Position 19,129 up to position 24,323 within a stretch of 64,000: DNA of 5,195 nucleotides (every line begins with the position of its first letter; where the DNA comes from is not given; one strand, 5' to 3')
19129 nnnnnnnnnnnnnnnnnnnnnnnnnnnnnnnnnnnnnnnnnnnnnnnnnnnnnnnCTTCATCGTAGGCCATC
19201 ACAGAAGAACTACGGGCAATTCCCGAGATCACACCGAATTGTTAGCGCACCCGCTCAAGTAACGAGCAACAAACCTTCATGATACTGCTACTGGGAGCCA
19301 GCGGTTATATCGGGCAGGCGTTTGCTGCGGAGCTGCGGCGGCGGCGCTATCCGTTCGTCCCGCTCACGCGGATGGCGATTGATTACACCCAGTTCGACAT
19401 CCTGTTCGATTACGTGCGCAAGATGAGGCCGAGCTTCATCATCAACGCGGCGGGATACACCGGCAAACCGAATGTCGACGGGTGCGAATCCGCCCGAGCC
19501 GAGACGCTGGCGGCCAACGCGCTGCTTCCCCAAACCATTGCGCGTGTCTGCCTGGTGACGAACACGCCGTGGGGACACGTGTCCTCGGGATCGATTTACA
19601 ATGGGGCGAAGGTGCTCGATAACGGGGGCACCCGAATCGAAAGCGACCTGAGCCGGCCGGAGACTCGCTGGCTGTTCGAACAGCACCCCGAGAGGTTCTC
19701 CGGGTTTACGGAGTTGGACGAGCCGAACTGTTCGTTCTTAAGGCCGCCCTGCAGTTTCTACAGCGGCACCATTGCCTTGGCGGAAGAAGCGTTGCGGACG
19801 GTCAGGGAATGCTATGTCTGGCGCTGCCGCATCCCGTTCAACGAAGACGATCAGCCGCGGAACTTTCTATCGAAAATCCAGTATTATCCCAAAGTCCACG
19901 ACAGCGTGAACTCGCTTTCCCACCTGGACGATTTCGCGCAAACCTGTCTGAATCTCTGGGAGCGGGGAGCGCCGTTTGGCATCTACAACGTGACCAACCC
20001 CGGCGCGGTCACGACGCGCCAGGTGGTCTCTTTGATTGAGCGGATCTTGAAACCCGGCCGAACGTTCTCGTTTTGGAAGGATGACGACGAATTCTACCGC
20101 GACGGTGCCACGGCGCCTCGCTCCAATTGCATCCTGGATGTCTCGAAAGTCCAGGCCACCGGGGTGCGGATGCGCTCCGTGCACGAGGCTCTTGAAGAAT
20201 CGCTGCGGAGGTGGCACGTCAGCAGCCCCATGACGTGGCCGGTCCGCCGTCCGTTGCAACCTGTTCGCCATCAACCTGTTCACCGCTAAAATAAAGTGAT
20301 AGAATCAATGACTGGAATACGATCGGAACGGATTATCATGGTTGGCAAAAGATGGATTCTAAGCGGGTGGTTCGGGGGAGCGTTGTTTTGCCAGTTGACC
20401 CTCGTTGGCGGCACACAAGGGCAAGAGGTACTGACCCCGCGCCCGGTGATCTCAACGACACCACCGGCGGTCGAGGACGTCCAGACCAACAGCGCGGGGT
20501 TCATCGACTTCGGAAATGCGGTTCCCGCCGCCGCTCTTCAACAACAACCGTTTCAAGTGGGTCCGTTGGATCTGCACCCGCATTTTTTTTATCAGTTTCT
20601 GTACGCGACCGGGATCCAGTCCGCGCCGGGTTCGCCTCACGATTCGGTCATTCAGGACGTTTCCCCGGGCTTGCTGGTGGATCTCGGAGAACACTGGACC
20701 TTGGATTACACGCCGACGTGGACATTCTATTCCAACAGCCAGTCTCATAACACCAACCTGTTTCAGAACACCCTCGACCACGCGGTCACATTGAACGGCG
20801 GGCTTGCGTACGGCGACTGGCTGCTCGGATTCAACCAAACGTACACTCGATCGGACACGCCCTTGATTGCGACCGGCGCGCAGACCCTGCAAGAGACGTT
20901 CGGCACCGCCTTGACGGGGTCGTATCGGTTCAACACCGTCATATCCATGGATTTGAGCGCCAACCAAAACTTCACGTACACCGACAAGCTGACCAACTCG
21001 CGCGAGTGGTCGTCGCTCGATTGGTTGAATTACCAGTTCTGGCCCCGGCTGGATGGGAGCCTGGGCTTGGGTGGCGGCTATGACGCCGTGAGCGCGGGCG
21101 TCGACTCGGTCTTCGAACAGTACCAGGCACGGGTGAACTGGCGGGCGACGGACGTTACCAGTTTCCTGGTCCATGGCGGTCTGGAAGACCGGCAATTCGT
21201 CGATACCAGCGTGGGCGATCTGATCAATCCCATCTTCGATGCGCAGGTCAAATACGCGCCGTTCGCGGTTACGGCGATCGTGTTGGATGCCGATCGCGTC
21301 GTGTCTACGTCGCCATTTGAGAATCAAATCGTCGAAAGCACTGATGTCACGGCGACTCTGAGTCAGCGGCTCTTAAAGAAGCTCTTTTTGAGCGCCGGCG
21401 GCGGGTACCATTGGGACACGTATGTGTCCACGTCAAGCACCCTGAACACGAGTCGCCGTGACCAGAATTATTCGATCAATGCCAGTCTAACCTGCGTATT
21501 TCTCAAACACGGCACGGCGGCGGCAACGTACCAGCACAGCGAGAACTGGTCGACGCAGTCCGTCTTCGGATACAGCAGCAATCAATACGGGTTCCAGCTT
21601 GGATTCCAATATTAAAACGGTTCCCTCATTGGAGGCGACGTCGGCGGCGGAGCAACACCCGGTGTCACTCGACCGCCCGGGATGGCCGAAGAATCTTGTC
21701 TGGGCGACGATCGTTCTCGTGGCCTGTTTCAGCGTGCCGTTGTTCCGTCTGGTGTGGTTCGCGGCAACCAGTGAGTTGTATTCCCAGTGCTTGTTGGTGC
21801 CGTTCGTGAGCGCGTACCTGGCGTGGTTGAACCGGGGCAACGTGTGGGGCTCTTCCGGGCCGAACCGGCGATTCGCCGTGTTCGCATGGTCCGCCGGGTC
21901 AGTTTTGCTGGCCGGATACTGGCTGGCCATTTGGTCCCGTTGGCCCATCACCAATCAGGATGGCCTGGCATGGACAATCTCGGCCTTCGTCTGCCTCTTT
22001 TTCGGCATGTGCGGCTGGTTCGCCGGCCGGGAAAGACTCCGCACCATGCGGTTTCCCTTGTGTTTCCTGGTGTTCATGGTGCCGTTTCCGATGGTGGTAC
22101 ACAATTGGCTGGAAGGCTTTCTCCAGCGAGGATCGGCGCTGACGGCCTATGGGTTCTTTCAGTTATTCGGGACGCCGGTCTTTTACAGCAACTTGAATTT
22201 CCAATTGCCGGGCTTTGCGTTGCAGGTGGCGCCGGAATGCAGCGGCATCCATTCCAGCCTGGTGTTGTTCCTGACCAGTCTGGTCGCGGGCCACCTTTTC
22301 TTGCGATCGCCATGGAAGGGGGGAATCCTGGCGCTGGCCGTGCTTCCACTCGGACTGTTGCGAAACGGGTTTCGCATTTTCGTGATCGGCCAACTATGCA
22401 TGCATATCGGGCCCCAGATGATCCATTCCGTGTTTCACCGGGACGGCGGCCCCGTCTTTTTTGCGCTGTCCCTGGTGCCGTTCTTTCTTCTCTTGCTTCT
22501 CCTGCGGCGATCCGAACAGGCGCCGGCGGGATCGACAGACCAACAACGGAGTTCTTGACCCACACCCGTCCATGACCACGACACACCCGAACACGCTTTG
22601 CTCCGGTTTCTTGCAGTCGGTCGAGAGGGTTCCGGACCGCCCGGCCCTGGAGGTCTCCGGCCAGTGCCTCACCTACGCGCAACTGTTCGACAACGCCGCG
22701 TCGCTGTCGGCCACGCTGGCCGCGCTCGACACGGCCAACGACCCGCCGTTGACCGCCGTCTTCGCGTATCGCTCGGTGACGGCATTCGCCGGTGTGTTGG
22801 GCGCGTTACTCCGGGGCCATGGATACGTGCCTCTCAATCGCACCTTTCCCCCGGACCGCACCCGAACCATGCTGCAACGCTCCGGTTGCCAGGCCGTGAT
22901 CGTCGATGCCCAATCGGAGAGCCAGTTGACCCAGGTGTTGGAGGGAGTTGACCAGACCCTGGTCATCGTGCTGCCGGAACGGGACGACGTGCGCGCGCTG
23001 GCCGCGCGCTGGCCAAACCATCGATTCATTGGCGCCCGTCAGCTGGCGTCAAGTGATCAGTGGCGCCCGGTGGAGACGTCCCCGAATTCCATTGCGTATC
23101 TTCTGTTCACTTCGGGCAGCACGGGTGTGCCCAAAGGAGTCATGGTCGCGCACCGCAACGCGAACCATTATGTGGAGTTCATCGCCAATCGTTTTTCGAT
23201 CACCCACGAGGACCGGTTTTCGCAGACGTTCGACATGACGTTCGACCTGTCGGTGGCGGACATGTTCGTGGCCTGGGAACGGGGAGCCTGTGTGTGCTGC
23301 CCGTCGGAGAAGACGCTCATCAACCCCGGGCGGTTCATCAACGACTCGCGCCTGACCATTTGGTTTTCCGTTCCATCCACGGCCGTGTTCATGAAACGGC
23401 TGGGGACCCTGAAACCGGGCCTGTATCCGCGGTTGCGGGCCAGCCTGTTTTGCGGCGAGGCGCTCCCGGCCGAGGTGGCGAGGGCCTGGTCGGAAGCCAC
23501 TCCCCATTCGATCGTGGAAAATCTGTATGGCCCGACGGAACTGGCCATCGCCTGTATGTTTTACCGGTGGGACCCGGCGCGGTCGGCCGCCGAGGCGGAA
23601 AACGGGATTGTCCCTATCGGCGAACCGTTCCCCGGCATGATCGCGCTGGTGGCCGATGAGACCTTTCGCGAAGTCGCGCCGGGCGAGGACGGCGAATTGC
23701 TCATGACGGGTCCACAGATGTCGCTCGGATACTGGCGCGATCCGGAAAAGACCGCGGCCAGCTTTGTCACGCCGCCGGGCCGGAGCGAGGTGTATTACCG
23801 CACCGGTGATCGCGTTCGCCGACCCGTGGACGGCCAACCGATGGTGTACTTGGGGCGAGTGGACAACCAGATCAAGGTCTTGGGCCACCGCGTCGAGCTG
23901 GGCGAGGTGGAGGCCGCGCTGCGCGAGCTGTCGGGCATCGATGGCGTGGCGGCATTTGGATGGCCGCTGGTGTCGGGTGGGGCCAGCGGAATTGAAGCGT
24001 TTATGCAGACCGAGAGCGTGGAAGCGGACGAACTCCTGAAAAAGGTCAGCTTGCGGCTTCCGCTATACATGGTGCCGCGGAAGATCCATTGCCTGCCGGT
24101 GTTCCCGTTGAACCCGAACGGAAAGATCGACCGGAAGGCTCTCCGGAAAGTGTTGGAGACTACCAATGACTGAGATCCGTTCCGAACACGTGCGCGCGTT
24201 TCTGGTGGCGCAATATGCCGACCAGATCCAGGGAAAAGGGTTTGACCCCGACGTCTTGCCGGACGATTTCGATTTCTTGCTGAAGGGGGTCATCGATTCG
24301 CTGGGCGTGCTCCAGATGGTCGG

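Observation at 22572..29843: Acyl-ligase / ACP / FabH-like / FkbH-like / ACP / acetyltransferase cassette between the exosortase and prsTKR: a tetronate- or glyceryl-acyl-type small-molecule pathway grafted into a PEP-CTERM locus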

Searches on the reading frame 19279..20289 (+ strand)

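Call 8: search_protein_families(library=ncbifam, proteins=[window:19279-20289:+], max_evalue=0.00001)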
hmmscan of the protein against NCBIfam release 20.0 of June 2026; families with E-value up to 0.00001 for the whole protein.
window:19279-20289:+ (336 aa): 1 family
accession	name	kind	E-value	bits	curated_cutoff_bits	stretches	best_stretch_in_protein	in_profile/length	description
TIGR01214.1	rmlD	equivalog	2.6e-17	62.8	224.05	1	2-111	2-108/285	dTDP-4-dehydrorhamnose reductase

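Call 50: search_protein_families(library=pfam, proteins=[window:19279-20289:+], max_evalue=1)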
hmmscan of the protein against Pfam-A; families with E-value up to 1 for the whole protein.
window:19279-20289:+ (336 aa): 2 families
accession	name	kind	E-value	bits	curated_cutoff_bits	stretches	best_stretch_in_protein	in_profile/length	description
PF04321.23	RmlD_sub_bind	-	1.4e-20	74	27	1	2-311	3-284/287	RmlD substrate binding domain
PF01370.27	Epimerase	-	9.7e-09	35.4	20.9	1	2-109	1-121/240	NAD dependent epimerase/dehydratase family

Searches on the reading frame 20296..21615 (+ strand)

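Call 8: search_protein_families(library=ncbifam, proteins=[window:20296-21615:+], max_evalue=0.00001)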
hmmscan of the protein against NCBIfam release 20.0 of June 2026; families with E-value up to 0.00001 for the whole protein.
window:20296-21615:+ (439 aa): 1 family
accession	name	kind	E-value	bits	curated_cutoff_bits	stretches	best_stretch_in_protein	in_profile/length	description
TIGR03014.2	EpsL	equivalog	1.6e-07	30.7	275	1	271-439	213-385/385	XrtB/PEP-CTERM-associated polysaccharide biosynthesis outer membrane protein EpsL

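Call 50: search_protein_families(library=pfam, proteins=[window:20296-21615:+], max_evalue=1)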
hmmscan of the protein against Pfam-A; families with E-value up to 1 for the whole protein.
window:20296-21615:+ (439 aa): 1 family
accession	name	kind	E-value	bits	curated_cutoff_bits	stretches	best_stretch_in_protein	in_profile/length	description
PF10082.15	BBP2_2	-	2.6e-08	33.6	23.7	1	292-439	236-378/378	Putative beta-barrel porin 2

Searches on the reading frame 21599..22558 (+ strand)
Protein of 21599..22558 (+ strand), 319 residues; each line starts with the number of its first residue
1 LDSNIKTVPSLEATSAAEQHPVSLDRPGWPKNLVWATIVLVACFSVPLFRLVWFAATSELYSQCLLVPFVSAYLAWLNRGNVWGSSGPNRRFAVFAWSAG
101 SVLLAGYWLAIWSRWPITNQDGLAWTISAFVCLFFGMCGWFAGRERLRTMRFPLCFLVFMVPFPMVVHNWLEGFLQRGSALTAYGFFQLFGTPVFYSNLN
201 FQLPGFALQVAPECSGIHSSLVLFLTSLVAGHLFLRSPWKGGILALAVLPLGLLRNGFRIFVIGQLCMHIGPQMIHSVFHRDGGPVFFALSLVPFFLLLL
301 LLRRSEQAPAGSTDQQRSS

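Call 8: search_protein_families(library=ncbifam, proteins=[window:21599-22558:+], max_evalue=0.00001)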
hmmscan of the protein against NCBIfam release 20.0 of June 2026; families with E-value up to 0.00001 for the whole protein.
window:21599-22558:+ (319 aa): 11 families
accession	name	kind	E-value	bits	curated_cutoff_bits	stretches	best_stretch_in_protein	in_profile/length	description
TIGR04151.1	exosort_VPDSG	exception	1.1e-90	304.2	300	1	31-307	28-304/306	VPDSG-CTERM-specific exosortase XrtC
NF038142.1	exosort_XrtW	exception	3.5e-35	121.3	425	1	34-316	6-279/494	exosortase W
TIGR04152.1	exosort_VPLPA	exception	1.7e-29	103.3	400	1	58-314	7-254/486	VPLPA-CTERM-specific exosortase XrtD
TIGR03109.2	exosort_XrtA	exception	3.4e-28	98.8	208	1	34-300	4-257/261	exosortase A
TIGR02602.1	8TM_EpsH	subfamily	2.8e-27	95.8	105.55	1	57-298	6-236/241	exosortase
NF035943.2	exosort_XrtV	exception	2e-18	66.7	313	1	35-301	6-265/270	exosortase V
TIGR03113.1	exosort_XrtB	exception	4.6e-17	62.5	275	1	37-298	8-260/268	exosortase B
TIGR04178.1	exo_archaeo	signature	4.3e-15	55.8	23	1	208-302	1-95/97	exosortase/archaeosortase family protein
TIGR04199.1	exosort_xrtJ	exception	8.2e-10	38.2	200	1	38-262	7-231/522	exosortase J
NF033464.1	cyanoexo_CrtC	exception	1.2e-06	28.3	225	1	174-300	147-273/278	cyanoexosortase C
NF033770.1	exosort_XrtT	exception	1.3e-06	27.3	250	1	156-304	117-265/472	exosortase T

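Call 85: find_related_loci(query=A4, collection=metagenome_contigs, flank=10000)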
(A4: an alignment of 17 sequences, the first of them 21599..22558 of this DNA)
Query A4 (319 aa) in metagenome_contigs; peptide patterns used: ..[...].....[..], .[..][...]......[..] (x = any residue, [..] = any of these).
600 stretches matched a pattern (row limit reached: there are more); 587 encode a relative of the query (tblastn E <= 1e-3); the best 80 are kept; 80 distinct loci.
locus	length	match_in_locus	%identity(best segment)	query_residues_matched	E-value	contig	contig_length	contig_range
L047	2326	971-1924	82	4-319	7e-165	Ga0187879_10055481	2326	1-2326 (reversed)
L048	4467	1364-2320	53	2-316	9e-104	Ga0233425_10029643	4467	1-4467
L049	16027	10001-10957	54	2-316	4e-101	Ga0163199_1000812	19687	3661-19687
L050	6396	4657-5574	55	16-316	1e-99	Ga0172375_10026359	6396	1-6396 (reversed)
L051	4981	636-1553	55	16-316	1e-99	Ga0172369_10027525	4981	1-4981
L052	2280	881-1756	53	17-308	5e-100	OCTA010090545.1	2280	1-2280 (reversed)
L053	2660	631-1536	50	12-319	1e-94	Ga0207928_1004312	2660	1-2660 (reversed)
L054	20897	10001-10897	52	18-315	2e-91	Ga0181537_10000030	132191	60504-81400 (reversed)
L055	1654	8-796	56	54-316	2e-95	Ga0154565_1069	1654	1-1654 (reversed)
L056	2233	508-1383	49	15-306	4e-90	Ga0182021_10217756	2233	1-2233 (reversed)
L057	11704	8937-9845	49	11-313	1e-86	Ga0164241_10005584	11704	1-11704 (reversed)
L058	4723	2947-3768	53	33-306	2e-86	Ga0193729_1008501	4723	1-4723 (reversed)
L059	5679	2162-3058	52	13-311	1e-85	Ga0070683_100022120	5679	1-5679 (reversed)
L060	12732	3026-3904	49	17-308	2e-85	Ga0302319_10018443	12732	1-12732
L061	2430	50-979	50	4-313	2e-87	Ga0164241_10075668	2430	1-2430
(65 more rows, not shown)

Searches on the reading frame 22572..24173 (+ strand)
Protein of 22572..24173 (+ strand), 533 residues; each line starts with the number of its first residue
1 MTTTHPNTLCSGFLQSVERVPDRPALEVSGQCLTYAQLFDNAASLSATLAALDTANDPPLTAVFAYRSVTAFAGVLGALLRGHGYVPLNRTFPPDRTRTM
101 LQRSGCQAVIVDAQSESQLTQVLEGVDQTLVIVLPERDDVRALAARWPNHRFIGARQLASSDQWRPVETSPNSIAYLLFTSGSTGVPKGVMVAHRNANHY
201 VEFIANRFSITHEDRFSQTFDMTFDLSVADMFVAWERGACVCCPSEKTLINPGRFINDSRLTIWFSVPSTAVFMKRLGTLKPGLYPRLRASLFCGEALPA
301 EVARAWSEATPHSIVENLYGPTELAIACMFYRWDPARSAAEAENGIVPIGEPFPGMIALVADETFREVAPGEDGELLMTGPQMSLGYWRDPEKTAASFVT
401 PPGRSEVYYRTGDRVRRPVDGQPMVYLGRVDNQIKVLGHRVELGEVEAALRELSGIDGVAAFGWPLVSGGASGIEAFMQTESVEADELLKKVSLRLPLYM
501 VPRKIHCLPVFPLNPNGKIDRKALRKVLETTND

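Call 3: search_protein_families(library=ncbifam, proteins=[window:22572-24173:+], max_evalue=0.001)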
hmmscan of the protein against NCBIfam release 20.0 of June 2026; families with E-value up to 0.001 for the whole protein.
window:22572-24173:+ (533 aa): 99 families (the best 25 are shown)
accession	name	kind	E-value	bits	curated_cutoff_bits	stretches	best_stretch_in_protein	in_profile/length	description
TIGR01733.1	AA-adenyl-dom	subfamily_domain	2.6e-96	322.9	317.4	1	34-459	1-407/409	amino acid adenylation domain-containing protein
NF038078.1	NRPS_MxcG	equivalog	4.1e-74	249.7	2300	1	15-531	464-963/1442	myxochelin non-ribosomal peptide synthetase MxcG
NF003417.0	PRK04813.1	subfamily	1.8e-72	244.5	476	1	17-527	13-502/505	D-alanine--poly(phosphoribitol) ligase subunit DltA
TIGR01734.1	D-ala-DACP-lig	equivalog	1.3e-71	241.7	559.85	1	17-527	10-501/504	D-alanine--poly(phosphoribitol) ligase subunit DltA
TIGR03098.1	ligase_PEP_1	hypoth_equivalog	3e-65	220.7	592.35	1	14-526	7-516/517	acyl-CoA ligase (AMP-forming), exosortase A system-associated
NF004282.0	PRK05691.1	subfamily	2.2e-64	216.5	4090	1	10-525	1134-1623/4334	non-ribosomal peptide synthase/polyketide synthase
NF007605.2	PRK10252.1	equivalog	1.2e-56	191.9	2400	1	8-524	455-957/1292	enterobactin non-ribosomal peptide synthetase EntF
NF047350.1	aureusi_NRPS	equivalog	1.4e-53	181.4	2500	1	5-530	1432-1914/2373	aureusimine non-ribosomal peptide synthetase AusA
NF041803.1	NRPS_SolG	exception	1.7e-53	181.5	2200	1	13-525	567-1071/1163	solanimycin non-ribosomal peptide synthetase SolG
NF004837.0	PRK06187.1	subfamily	2.3e-50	171.4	476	1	3-530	4-524/531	long-chain-fatty-acid--CoA ligase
NF006182.0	PRK08316.1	subfamily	5.4e-41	140.7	663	1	7-530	11-519/523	fatty acyl-CoA synthetase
NF005702.0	PRK07514.1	subfamily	1.2e-40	139.4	558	1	11-527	7-499/506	malonyl-CoA synthase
TIGR02262.1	benz_CoA_lig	subfamily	3.9e-38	131.4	375.25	1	31-526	29-507/508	benzoate-CoA ligase family protein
NF004808.0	PRK06155.1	equivalog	2.4e-37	128.4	722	1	15-531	29-525/542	ATP-dependent acyl-CoA ligase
NF005858.0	PRK07787.1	subfamily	1.1e-36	126.3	575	1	20-525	14-469/471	acyl-CoA synthetase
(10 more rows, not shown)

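Call 4: search_protein_families(library=pfam, proteins=[window:22572-24173:+], max_evalue=0.001)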
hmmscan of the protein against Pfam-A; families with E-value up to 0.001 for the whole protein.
window:22572-24173:+ (533 aa): 2 families
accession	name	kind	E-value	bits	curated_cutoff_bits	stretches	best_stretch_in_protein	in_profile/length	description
PF00501.34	AMP-binding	-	1.5e-67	228.5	29.9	1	15-388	3-384/384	AMP-binding enzyme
PF13193.12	AMP-binding_C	-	0.00013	23.3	24.5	1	445-518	1-76/76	AMP-binding enzyme C-terminal domain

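Call 39: search_solved_structures(query=window:22572-24173:+, max_evalue=1e-30)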
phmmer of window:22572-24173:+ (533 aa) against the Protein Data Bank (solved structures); distinct sequences matched with E-value up to 1e-30: 70 (the best 60 are shown).
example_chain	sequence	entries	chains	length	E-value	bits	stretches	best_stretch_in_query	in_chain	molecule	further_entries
6mfy_A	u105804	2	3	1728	1.2e-99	337.4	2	4-525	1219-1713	Linear gramicidin synthase subunit A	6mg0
6mfz_A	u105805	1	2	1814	1.5e-99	337.1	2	4-525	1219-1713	Linear gramicidin synthase subunit A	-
9be3_A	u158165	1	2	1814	1.5e-99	337.1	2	4-525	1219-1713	Linear gramicidin synthase subunit A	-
9be4_A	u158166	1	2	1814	1.5e-99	337.1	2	4-525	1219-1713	Linear gramicidin synthase subunit A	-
9meh_A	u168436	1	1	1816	1.5e-99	337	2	4-525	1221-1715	Linear gramicidin synthase subunit A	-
8k4r_A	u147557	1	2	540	1.2e-91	311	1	8-525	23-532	Non-ribosomal peptide synthetase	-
6akd_A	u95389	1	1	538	8.4e-84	285.1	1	9-525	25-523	AMP-dependent synthetase and ligase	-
8xjz_C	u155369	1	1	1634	6.4e-81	275.6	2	171-525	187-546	Peptide synthetase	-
4oxi_A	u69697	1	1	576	6.8e-81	275.5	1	15-529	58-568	Enterobactin synthetase component F-related protein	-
6ea3_B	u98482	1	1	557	6.4e-61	209.6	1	19-524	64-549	adenylation domain of Fuscachelin synthetase component H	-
4d4g_A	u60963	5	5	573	3.2e-59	204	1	13-524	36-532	APNAA1 | APNA A1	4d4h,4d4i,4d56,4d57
9bfd_A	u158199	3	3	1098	6.9e-58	199.6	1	13-526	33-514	Tyrocidine synthase 1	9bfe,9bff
6lta_A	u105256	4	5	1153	1.3e-57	198.7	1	12-527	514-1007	Nonribosomal peptide synthetase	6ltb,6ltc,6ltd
7xbs_A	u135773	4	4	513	1.7e-57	198.4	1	168-527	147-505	CmnG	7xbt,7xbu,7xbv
6o6e_B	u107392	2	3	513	8.5e-57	196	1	13-529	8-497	L-proline--[L-prolyl-carrier protein] ligase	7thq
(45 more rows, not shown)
